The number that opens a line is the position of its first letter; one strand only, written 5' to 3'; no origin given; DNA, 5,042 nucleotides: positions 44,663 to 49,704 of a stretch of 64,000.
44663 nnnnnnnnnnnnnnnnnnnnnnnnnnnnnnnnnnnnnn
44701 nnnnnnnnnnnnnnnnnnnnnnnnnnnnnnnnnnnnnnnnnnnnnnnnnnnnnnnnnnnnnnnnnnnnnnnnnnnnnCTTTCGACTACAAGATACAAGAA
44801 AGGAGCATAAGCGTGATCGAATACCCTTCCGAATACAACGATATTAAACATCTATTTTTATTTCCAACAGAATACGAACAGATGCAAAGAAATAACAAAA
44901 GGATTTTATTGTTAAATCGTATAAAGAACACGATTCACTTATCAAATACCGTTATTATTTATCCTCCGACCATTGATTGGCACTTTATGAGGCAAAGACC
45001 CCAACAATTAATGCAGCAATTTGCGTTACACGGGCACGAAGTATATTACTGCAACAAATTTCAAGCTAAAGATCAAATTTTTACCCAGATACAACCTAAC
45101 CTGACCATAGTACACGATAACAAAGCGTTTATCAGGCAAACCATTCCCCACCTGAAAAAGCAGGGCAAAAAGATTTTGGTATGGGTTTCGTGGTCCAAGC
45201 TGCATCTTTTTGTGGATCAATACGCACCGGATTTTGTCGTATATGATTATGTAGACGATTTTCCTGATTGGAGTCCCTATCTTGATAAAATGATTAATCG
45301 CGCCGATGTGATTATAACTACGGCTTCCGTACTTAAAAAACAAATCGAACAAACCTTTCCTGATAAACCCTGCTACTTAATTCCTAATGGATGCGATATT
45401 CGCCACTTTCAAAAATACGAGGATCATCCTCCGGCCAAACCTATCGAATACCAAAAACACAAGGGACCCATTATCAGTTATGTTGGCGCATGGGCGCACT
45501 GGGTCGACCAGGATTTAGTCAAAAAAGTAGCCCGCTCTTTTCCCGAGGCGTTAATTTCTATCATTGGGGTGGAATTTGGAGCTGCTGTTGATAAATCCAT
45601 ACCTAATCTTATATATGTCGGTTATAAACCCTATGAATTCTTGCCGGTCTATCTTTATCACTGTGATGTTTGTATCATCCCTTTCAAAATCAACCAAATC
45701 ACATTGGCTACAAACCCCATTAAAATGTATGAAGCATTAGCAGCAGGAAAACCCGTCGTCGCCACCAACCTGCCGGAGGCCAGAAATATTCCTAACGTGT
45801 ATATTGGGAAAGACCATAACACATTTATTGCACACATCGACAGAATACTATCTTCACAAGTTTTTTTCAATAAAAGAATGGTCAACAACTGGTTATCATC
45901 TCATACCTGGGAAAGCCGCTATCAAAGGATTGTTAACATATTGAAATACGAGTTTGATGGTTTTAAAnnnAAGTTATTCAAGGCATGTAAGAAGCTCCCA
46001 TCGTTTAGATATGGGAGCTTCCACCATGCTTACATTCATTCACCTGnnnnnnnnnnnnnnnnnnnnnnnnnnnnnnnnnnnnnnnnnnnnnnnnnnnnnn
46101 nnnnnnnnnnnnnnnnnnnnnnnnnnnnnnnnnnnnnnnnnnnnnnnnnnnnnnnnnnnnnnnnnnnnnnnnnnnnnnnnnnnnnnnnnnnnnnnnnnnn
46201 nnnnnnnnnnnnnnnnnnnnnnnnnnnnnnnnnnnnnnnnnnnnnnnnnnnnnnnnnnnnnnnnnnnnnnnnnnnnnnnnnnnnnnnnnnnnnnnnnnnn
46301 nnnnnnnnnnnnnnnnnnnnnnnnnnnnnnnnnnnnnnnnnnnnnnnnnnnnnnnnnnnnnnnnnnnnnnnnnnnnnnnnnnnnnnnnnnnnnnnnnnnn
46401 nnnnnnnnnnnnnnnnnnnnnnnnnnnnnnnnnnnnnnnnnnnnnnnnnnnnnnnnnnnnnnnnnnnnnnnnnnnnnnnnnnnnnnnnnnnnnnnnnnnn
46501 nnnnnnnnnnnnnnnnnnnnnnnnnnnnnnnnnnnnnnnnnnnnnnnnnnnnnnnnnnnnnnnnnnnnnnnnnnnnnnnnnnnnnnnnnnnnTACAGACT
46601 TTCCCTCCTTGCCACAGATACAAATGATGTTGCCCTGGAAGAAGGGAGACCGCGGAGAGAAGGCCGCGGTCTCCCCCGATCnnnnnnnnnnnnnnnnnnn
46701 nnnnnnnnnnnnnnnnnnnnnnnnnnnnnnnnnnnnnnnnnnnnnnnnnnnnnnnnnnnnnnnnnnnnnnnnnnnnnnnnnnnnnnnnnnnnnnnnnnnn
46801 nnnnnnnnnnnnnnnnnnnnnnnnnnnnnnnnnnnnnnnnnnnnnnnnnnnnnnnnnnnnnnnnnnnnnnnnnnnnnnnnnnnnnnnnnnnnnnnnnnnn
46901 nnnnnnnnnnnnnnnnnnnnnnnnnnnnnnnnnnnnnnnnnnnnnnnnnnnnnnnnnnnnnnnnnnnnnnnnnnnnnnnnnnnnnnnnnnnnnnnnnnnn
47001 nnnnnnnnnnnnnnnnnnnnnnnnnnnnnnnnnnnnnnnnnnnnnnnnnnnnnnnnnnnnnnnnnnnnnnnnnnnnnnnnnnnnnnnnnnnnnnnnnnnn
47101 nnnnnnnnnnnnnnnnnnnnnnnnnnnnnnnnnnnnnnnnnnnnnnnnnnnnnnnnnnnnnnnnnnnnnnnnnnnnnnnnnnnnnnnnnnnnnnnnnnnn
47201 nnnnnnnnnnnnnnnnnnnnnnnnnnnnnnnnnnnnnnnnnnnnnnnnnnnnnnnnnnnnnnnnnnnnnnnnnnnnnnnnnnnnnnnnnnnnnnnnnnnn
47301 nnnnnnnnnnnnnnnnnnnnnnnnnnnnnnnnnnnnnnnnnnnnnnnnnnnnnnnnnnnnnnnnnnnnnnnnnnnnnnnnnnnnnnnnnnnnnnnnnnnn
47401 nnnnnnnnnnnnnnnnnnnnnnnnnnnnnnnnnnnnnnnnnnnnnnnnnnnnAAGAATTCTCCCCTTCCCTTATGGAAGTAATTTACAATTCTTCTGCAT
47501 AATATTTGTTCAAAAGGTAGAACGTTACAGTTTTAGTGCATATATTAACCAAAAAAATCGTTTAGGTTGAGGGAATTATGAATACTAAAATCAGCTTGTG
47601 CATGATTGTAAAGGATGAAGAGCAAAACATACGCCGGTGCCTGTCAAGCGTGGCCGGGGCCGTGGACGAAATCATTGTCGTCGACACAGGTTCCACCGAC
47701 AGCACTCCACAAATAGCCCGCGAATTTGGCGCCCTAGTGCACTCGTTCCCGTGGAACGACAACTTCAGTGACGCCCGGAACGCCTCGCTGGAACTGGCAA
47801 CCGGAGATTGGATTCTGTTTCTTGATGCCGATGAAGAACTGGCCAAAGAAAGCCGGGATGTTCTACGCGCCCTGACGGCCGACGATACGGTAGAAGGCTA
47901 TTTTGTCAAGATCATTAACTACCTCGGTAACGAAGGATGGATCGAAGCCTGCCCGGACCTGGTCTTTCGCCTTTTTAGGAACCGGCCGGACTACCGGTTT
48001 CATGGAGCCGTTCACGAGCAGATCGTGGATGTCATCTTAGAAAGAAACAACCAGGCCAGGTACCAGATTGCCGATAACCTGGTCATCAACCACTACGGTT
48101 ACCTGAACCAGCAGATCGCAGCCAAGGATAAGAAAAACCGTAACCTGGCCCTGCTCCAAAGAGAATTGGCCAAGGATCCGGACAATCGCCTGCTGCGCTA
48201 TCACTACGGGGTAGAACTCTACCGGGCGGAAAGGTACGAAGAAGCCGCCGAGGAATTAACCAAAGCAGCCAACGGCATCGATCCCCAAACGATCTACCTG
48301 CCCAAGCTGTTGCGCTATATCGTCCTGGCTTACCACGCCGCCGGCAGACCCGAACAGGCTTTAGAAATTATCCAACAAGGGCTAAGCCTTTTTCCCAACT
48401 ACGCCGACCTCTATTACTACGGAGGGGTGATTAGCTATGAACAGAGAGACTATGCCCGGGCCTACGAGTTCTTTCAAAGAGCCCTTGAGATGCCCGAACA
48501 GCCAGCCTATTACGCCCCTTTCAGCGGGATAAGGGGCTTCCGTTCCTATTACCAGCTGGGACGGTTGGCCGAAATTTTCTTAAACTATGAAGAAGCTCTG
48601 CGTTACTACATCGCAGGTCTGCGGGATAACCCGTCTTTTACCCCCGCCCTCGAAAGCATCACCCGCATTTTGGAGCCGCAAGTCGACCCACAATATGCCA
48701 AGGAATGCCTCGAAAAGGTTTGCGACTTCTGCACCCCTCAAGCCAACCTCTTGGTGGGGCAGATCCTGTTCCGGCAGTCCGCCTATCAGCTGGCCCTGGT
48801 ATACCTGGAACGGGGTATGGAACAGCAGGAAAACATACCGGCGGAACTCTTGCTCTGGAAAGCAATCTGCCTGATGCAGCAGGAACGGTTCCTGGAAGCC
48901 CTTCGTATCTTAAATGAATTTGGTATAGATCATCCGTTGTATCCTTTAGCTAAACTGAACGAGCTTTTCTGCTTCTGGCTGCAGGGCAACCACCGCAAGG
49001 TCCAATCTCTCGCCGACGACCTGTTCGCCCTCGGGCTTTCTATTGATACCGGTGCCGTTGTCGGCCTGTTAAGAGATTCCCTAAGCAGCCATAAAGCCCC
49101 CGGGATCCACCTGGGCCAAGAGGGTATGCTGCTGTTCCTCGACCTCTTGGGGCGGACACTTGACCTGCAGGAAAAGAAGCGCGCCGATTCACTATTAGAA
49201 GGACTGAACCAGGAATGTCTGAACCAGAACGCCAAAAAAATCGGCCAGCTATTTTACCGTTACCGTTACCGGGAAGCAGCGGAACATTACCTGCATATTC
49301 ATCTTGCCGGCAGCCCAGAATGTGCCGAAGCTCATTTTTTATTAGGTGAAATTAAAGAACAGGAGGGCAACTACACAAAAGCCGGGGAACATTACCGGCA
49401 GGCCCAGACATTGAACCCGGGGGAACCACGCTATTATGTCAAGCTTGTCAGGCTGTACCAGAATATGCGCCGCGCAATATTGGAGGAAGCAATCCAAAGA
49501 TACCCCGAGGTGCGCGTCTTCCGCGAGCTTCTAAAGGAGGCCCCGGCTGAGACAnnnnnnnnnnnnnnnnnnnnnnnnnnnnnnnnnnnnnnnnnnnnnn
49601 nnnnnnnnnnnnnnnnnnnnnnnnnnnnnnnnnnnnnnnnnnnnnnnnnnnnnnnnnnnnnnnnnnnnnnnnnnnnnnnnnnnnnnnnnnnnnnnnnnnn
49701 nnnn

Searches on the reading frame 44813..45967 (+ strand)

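Call 9: search_protein_families(library=pfam, proteins=[window:44813-45967:+], max_evalue=0.001)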
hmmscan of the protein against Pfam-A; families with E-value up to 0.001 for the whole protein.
window:44813-45967:+ (385 aa): 3 families
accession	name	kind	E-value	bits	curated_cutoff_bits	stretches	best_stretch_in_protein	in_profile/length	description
PF13692.12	Glyco_trans_1_4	-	2.1e-08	35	27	1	245-346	33-140/142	Glycosyl transferases group 1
PF00534.26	Glycos_transf_1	-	8.2e-08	32.4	26.4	1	215-326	12-130/172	Glycosyl transferases group 1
PF13439.12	Glyco_transf_4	-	0.0007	20.1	28.5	0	154-196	124-168/170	Glycosyltransferase Family 4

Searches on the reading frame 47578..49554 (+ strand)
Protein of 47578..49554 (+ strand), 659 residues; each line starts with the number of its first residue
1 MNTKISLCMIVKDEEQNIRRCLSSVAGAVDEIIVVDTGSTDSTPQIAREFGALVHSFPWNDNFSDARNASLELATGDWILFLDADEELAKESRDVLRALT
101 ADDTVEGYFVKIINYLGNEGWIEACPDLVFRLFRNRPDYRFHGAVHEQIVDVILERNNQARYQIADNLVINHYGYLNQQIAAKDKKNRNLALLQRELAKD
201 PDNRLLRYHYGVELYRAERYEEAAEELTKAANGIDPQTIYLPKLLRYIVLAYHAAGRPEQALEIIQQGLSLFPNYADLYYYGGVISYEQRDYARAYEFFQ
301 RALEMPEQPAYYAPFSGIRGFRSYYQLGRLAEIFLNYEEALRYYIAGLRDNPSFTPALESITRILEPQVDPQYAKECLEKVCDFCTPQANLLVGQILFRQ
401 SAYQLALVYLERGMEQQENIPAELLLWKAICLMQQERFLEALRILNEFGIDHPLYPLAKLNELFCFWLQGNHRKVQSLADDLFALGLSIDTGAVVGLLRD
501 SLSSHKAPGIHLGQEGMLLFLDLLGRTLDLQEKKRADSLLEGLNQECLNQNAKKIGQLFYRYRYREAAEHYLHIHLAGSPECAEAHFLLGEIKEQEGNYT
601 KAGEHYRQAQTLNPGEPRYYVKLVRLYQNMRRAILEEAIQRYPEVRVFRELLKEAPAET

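Call 9: search_protein_families(library=pfam, proteins=[window:47578-49554:+], max_evalue=0.001)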
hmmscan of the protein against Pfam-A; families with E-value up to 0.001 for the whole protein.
window:47578-49554:+ (659 aa): 16 families
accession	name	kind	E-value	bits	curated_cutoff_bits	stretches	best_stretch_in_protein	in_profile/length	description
PF00535.33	Glycos_transf_2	-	3e-23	83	23.3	1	6-115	1-118/168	Glycosyl transferase family 2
PF13432.12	TPR_16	-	4.6e-20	72.1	32.7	2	563-617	12-65/65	Tetratricopeptide repeat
PF14559.12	TPR_19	-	8.9e-15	55.2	25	1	253-312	2-62/68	Tetratricopeptide repeat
PF07719.23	TPR_2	-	1.9e-14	53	27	1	583-615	1-33/34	Tetratricopeptide repeat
PF13428.12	TPR_14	-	1e-13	50.9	23.5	1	242-280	1-39/44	Tetratricopeptide repeat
PF00515.34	TPR_1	-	5.8e-11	42.2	27.8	1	583-614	1-32/34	Tetratricopeptide repeat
PF13181.12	TPR_8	-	6.1e-10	38.9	25.7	1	583-614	1-32/34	Tetratricopeptide repeat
PF13424.12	TPR_12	-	1.3e-09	38.5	30.1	0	564-610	26-72/77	Tetratricopeptide repeat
PF25062.1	ARM_TT21_N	-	6.8e-08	32.9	40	0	398-448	5-53/222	Tetratricopeptide repeat protein 21 N-terminal ARM repeat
PF13704.12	Glyco_tranf_2_4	-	1e-06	29.6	27.5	1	12-98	1-96/98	Glycosyl transferase family 2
PF13176.12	TPR_7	-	8.7e-06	25.9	27.9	0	585-617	1-35/36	Tetratricopeptide repeat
PF12895.13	ANAPC3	-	1.6e-05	25.5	27.2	0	378-447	12-81/82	Anaphase-promoting complex, cyclosome, subunit 3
PF23914.1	TPR_CcmH_CycH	-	2.7e-05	24.5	42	0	574-623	41-90/158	Cytochrome c-type biogenesis protein H TPR domain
PF13371.12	TPR_9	-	0.00014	22.2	35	0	251-307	4-60/73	Tetratricopeptide repeat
PF25063.1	ARM_TT21_C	-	0.00016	22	35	0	566-613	112-159/209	Tetratricopeptide repeat protein 21 C-terminal ARM domain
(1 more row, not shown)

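Call 53: search_solved_structures(query=window:47578-49554:+, max_evalue=0.001)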
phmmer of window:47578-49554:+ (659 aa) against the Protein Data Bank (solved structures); distinct sequences matched with E-value up to 0.001: 42.
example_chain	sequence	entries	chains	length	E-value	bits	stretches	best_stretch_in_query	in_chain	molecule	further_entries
22ao_A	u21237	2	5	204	2.3e-37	132.1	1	4-199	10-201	GmaR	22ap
9qhb_A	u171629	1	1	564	3.9e-33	118.2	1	251-309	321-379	Engineered tetratricopeptide repeat protein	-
7msp_A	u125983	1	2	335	2.4e-25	92.4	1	6-233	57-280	SPbeta prophage-derived glycosyltransferase SunS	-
7msn_A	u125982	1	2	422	4.4e-25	91.6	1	6-234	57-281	SPbeta prophage-derived glycosyltransferase SunS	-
7msk_A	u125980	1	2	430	1.7e-19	73.1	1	8-285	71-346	Glyco_trans_2-like domain-containing protein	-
8bu0_A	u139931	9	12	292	1.8e-18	69.7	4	251-309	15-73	Consensus tetratricopeptide repeat protein | Crystal structure of an 8-repeat consensus TPR superhelix with Zinc. | Monomer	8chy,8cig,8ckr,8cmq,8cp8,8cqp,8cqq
9qhc_A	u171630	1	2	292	8.1e-18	67.6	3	251-309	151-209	Engineered tetratricopeptide repeat protein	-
7ntf_A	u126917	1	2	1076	2.3e-10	42.9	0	557-642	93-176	Isoform 1 of UDP-N-acetylglucosamine--peptide N-acetylglucosaminyltransferase 110 kDa subu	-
7yea_A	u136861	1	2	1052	2.6e-10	42.8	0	557-642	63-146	UDP-N-acetylglucosamine--peptide N-acetylglucosaminyltransferase 110 kDa subunit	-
7yeh_B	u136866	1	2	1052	2.6e-10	42.8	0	557-642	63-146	UDP-N-acetylglucosamine--peptide N-acetylglucosaminyltransferase 110 kDa subunit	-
2fo7_A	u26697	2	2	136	6.3e-10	41.5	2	251-309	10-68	SYNTHETIC CONSENSUS TPR PROTEIN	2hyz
8ch0_A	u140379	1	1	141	7.3e-10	41.3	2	251-309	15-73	Consensus tetratricopeptide repeat protein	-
7x9r_A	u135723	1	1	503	2.6e-09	39.5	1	143-352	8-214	Glycosyl transferase family 2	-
1w3b_A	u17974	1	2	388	3.7e-09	39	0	557-642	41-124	UDP-N-ACETYLGLUCOSAMINE--PEPTIDE N-ACETYLGLUCOSAMINYLTRANSFERASE 110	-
3kd7_A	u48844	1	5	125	3.7e-09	39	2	250-305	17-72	CTPR390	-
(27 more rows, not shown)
